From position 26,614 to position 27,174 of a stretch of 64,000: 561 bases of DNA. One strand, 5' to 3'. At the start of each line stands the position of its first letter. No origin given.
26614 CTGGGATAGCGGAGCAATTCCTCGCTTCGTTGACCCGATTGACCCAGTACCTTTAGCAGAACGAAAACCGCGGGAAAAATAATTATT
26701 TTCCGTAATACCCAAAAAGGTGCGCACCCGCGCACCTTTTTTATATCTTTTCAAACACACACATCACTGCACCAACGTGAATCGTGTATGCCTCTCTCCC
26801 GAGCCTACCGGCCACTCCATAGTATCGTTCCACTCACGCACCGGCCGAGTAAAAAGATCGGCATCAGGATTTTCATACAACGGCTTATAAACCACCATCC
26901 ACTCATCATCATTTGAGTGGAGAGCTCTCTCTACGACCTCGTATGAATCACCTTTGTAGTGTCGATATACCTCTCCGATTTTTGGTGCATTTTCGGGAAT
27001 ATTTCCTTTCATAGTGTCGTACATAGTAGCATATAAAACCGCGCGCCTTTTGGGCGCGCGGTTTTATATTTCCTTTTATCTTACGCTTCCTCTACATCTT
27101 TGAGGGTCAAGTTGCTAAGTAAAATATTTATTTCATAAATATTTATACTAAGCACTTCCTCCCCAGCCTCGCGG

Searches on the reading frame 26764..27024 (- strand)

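Call 67: search_protein_families(library=pfam, proteins=[window:26764-27024:-], max_evalue=0.01)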
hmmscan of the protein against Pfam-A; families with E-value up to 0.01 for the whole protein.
window:26764-27024:- (86 aa): 1 family
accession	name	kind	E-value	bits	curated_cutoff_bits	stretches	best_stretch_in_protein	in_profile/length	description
PF07866.17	DUF1653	-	2.5e-16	60.2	23.5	1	19-75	2-56/62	Protein of unknown function (DUF1653)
